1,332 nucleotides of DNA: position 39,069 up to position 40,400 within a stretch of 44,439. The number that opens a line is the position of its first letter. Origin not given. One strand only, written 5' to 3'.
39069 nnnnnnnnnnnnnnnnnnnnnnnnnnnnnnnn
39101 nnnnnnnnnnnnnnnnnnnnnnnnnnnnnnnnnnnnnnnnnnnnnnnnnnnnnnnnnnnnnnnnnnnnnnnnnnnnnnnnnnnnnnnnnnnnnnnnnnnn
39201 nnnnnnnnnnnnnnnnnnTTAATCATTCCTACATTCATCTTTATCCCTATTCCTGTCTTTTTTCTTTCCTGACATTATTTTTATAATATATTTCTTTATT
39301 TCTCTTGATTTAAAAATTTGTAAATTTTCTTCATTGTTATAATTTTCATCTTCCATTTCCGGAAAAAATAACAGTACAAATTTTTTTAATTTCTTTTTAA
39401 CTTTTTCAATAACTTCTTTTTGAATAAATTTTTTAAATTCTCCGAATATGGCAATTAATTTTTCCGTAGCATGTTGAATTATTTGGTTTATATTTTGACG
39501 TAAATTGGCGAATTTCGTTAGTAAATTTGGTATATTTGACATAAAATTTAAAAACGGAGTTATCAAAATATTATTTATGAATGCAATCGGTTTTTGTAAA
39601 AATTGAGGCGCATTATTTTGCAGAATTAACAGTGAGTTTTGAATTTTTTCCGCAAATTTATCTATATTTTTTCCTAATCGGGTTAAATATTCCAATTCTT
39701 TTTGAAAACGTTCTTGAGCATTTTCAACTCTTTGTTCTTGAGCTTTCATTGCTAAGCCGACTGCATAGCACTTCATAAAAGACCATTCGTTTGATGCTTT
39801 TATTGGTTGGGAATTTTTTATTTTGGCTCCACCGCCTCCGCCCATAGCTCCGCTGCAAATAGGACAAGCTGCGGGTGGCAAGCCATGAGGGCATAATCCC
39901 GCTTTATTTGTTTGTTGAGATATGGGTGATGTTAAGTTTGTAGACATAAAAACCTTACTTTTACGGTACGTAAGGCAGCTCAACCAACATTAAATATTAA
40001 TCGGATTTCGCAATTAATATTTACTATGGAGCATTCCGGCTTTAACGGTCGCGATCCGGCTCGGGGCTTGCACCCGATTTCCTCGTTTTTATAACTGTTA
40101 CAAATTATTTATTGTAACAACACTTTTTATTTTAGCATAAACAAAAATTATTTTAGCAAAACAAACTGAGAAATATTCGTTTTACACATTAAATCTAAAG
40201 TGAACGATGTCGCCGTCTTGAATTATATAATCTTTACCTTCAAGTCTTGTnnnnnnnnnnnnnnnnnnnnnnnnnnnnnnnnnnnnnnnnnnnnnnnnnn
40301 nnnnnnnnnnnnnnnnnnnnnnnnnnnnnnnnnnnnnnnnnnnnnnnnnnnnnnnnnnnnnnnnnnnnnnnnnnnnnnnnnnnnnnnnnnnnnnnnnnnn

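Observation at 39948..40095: Cobalamin-riboswitch-like structured leader in a GC-rich island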

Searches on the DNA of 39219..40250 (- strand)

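Call 4: search_rna_families(source=window, start=39850, end=40250, threshold=evalue, max_evalue=10, show_alignments=5)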
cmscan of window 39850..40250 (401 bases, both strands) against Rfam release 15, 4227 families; matches with E-value up to 10: 3.
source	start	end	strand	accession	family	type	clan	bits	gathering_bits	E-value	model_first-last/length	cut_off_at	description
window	40023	40095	-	RF01689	AdoCbl-II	Cis-reg; riboswitch;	CL00101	33.5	36.5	3.1e-06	1-81/81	no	AdoCbl-II (Cobalamin/B12) riboswitch aptamer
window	39938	40019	-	RF00115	McaS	Gene; sRNA;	CL00106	14.1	42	7.3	1-96/96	no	McaS/IsrA RNA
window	40064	40129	+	RF02126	GHRLOS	Gene; lncRNA;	-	9.9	48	6.5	1-70/70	no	Ghrelin opposite strand RNA conserved region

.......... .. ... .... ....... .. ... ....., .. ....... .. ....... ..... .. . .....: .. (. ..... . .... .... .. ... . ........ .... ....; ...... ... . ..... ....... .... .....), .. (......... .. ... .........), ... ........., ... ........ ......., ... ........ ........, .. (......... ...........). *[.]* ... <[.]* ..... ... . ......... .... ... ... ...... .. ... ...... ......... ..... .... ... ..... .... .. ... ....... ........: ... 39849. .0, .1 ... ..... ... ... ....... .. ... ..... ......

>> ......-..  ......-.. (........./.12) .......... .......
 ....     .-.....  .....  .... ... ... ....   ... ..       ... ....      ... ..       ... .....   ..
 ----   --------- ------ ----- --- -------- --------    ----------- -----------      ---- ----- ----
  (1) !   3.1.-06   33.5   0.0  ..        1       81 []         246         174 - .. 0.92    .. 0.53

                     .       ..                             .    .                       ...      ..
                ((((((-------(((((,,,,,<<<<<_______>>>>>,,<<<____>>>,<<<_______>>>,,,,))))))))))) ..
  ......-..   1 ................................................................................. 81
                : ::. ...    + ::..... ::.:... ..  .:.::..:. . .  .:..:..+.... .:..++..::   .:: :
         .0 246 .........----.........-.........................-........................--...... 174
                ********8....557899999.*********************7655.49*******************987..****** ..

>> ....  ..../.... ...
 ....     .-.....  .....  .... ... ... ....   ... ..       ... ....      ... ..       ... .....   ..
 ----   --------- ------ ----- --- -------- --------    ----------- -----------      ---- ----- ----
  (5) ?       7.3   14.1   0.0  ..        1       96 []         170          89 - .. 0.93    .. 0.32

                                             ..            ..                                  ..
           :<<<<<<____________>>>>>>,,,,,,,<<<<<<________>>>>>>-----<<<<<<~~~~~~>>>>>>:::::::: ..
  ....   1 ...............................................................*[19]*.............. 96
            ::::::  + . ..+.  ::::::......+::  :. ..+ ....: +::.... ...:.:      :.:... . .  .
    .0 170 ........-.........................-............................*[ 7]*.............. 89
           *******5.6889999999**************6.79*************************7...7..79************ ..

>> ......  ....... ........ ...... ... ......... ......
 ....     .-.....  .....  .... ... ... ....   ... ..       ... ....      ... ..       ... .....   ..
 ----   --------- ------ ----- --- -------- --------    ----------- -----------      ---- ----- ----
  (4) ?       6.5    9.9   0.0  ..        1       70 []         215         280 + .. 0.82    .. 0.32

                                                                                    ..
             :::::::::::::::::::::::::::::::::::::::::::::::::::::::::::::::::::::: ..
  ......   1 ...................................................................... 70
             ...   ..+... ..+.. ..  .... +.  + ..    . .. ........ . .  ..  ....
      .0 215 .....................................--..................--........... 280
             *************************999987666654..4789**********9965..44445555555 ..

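Call 16: search_rna_families(sources=[L002, L003, L008, L009, L013, L016, L018, L020, L024, L030, L032, L035, L036, L041, L045, L052, L056], threshold=gathering)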
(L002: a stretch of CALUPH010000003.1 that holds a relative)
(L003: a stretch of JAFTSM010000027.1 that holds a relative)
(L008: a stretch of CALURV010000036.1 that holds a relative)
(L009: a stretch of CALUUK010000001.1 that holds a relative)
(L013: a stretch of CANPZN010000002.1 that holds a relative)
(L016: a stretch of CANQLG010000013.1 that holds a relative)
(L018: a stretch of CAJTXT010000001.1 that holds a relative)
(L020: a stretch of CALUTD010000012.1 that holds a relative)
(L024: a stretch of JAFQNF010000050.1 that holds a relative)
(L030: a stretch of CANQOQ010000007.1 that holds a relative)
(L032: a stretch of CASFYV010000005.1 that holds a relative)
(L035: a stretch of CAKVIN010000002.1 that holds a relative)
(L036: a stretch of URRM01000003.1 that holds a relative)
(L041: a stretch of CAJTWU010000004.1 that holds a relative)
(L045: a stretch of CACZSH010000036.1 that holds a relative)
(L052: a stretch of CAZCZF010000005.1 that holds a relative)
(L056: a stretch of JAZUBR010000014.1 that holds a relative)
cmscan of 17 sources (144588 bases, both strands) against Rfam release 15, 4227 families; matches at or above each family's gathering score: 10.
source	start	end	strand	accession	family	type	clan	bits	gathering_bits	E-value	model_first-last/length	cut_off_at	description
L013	7250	7339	-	RF00005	tRNA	Gene; tRNA;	CL00001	59.1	29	7.2e-10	1-71/71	no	tRNA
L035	3853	3929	+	RF01689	AdoCbl-II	Cis-reg; riboswitch;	CL00101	47.5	36.5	5e-08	1-81/81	no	AdoCbl-II (Cobalamin/B12) riboswitch aptamer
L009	3855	3933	+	RF01689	AdoCbl-II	Cis-reg; riboswitch;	CL00101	44.8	36.5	3.4e-07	1-81/81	no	AdoCbl-II (Cobalamin/B12) riboswitch aptamer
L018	3852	3929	+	RF01689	AdoCbl-II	Cis-reg; riboswitch;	CL00101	44.5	36.5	4.3e-07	1-81/81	no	AdoCbl-II (Cobalamin/B12) riboswitch aptamer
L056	3876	3954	+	RF01689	AdoCbl-II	Cis-reg; riboswitch;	CL00101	43.2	36.5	1.1e-06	1-81/81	no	AdoCbl-II (Cobalamin/B12) riboswitch aptamer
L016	3866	3939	+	RF01689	AdoCbl-II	Cis-reg; riboswitch;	CL00101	42.4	36.5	1.9e-06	1-81/81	no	AdoCbl-II (Cobalamin/B12) riboswitch aptamer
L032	3850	3926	+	RF01689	AdoCbl-II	Cis-reg; riboswitch;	CL00101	41.3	36.5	4.3e-06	1-81/81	no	AdoCbl-II (Cobalamin/B12) riboswitch aptamer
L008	3855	3931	+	RF01689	AdoCbl-II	Cis-reg; riboswitch;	CL00101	38.8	36.5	2.5e-05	1-81/81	no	AdoCbl-II (Cobalamin/B12) riboswitch aptamer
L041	3869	3927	+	RF01689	AdoCbl-II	Cis-reg; riboswitch;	CL00101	38.3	36.5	3.4e-05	15-74/81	no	AdoCbl-II (Cobalamin/B12) riboswitch aptamer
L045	3820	3895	+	RF01689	AdoCbl-II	Cis-reg; riboswitch;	CL00101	38.3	36.5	3.5e-05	1-81/81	no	AdoCbl-II (Cobalamin/B12) riboswitch aptamer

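Call 23: build_rna_model(alignment_id=A4, structure=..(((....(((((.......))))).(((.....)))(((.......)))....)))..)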
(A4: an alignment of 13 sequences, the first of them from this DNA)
Model R1 built from alignment A4 (13 sequences, 60 columns); structure: as given.
model positions 60; base pairs 14; branch points 2; effective number of sequences 2.7; information 0.931 bits per position. Calibrated on 0.2 Mb of random sequence (short: E-values are rough).
structure used (alignment columns):
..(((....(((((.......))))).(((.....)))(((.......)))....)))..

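Call 24: search_with_rna_model(model_id=R1, sources=[window, L001, L002, L003, L004, L005, L006, L007, L008, L009, L010, L011, L012, L013, L014, L015, L016, L017, L018, L019, L020, L021, L022, L023, L024, L025, L026, L027, L028, L029, L030, L031, L032, L033, L034, L035, L036, L037, L038, L039, L040, L041, L042, L043, L044, L045, L046, L047, L048, L049, L050, L051, L052, L053, L054, L055, L056, L057, L058, L059, L060, L061], max_evalue=0.01, make_alignment=true)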
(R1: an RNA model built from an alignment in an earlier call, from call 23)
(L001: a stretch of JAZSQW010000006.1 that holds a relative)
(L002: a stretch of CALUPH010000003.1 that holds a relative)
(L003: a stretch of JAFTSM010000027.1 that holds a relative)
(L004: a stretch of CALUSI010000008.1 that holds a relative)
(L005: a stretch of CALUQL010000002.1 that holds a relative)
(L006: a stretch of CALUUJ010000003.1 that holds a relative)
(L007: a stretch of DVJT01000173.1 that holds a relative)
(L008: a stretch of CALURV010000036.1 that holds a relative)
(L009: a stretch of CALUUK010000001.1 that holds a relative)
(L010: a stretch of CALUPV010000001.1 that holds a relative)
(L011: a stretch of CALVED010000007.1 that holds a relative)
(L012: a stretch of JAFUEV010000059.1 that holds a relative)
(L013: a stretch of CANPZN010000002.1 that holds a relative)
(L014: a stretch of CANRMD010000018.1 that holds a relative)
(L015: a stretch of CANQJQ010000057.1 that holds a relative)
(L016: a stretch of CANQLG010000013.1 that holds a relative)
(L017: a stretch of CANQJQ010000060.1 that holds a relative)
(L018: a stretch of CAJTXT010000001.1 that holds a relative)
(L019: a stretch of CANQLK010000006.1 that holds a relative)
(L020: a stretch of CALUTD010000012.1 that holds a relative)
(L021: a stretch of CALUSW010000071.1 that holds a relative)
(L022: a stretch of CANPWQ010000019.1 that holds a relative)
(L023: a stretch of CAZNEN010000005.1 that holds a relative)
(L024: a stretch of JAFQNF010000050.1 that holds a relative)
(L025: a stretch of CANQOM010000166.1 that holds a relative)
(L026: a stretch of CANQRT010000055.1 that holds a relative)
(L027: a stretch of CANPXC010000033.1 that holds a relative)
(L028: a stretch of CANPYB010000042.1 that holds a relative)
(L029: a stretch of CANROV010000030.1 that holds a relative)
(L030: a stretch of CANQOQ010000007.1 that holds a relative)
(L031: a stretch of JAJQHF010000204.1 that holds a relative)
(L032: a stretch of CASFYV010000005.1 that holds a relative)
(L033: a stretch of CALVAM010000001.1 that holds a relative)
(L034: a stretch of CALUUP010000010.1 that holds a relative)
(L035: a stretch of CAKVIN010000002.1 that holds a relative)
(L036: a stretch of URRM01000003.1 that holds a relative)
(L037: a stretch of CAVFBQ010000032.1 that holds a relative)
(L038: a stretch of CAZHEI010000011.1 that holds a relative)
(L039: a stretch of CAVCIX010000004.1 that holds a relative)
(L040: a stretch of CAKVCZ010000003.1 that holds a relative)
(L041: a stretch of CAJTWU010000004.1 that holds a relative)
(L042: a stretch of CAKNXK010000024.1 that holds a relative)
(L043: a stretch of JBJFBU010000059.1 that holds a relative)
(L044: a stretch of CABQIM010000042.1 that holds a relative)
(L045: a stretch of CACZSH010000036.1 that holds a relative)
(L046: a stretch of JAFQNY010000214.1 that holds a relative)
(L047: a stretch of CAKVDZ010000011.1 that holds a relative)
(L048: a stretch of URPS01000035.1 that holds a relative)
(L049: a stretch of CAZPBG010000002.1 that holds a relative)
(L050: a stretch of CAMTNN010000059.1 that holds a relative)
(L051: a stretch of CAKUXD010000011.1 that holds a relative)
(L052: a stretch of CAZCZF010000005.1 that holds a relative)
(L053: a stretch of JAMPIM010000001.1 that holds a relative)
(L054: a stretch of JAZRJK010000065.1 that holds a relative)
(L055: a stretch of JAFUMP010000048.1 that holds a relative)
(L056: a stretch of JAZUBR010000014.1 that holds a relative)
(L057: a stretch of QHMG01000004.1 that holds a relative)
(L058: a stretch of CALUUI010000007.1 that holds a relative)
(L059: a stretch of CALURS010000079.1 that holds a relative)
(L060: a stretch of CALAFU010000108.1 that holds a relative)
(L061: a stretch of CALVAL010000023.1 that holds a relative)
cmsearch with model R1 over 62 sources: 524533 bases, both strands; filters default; matches with E-value up to 0.01: 60.
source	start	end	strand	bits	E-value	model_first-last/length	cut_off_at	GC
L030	3865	3924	+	87.1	2.3e-24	1-60/60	no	0.45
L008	3866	3925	+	86.7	2.9e-24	1-60/60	no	0.5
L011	3866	3925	+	86.7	2.9e-24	1-60/60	no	0.5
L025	132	191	+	86.2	4.4e-24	1-60/60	no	0.5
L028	112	171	+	85.8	5.9e-24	1-60/60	no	0.48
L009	3868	3927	+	84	2.3e-23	1-60/60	no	0.52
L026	3869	3928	+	83.3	3.8e-23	1-60/60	no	0.48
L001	3871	3930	+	82.6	6.3e-23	1-60/60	no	0.52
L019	3260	3319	+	82.4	7.2e-23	1-60/60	no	0.5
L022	3851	3910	+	82.4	7.4e-23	1-60/60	no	0.47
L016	3874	3933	+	82.1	9.1e-23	1-60/60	no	0.47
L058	3862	3921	+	81.7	1.2e-22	1-60/60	no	0.47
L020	3857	3916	+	81.2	1.7e-22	1-60/60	no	0.57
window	40027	40086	-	80.3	3.4e-22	1-60/60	no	0.62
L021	213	271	+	79.7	5.2e-22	1-60/60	no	0.47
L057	3730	3789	+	79.3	7.2e-22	1-60/60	no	0.48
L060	3729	3788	+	79.3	7.2e-22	1-60/60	no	0.48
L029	3869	3928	+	79.1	8.4e-22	1-60/60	no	0.52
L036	3739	3798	+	78.9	9.4e-22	1-60/60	no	0.5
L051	3786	3845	+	78.8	1e-21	1-60/60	no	0.43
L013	3791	3850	+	78.5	1.2e-21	1-60/60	no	0.48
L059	3847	3906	+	78.2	1.5e-21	1-60/60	no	0.5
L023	3868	3926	+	78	1.8e-21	1-60/60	no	0.49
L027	3862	3922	+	77.7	2.3e-21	1-60/60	no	0.48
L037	3737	3796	+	77.7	2.4e-21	1-60/60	no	0.52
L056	3889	3948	+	77.3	3.1e-21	1-60/60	no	0.52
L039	3791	3850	+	77.2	3.3e-21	1-60/60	no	0.45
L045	3832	3891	+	77.1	3.6e-21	1-60/60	no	0.42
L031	3839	3897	+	76.9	4.1e-21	1-60/60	no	0.54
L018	3865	3923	+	75.3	1.4e-20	1-60/60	no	0.49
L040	3771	3830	+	75.1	1.6e-20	1-60/60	no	0.47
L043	3795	3854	+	73.8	4.2e-20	1-60/60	no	0.47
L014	3868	3928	+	73.3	5.7e-20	1-60/60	no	0.48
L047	3793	3852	+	72.9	7.9e-20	1-60/60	no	0.48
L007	3862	3920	+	71.5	2.2e-19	1-60/60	no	0.51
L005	3862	3920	+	71.1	3e-19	1-60/60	no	0.53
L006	3865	3923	+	71.1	3e-19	1-60/60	no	0.53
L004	3865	3923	+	70.8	3.7e-19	1-60/60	no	0.51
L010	3862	3920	+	70.8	3.7e-19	1-60/60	no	0.51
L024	3858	3918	+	69.9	7.2e-19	1-60/60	no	0.46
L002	3862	3920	+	69.6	8.8e-19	1-60/60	no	0.53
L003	3857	3917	+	68.9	1.5e-18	1-60/60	no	0.52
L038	1677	1737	+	68.5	2e-18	1-60/60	no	0.44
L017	1023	1083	+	68.1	2.6e-18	1-60/60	no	0.51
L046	3855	3915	+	67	6.3e-18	1-60/60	no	0.51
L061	3858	3918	+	65.4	2.1e-17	1-60/60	no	0.44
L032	3860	3920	+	64.1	5e-17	1-60/60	no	0.44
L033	3860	3920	+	64.1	5e-17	1-60/60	no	0.44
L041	3868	3928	+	63.1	1.1e-16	1-60/60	no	0.48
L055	2301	2361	+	62.7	1.4e-16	1-60/60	no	0.51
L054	3799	3859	+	60.3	8.5e-16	1-60/60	no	0.48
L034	3841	3901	+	60.1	9.6e-16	1-60/60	no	0.44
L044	3576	3636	+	55.8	2.4e-14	1-60/60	no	0.48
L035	3863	3923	+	54.7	5.4e-14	1-60/60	no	0.44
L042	3868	3928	+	53.7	1.1e-13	1-60/60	no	0.48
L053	3874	3934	+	53.1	1.7e-13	1-60/60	no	0.44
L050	3228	3288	+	52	3.9e-13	1-60/60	no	0.48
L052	3802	3863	+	49.3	2.7e-12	1-60/60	no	0.5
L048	1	50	+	43.5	2e-10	11-60/60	5'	0.48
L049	3862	3921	+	40.6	1.7e-09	1-60/60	no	0.47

Alignment A5: 60 matches aligned to the model, 65 columns, each read 5' to 3' on its own strand. Consensus structure (alignment columns), stored with it:
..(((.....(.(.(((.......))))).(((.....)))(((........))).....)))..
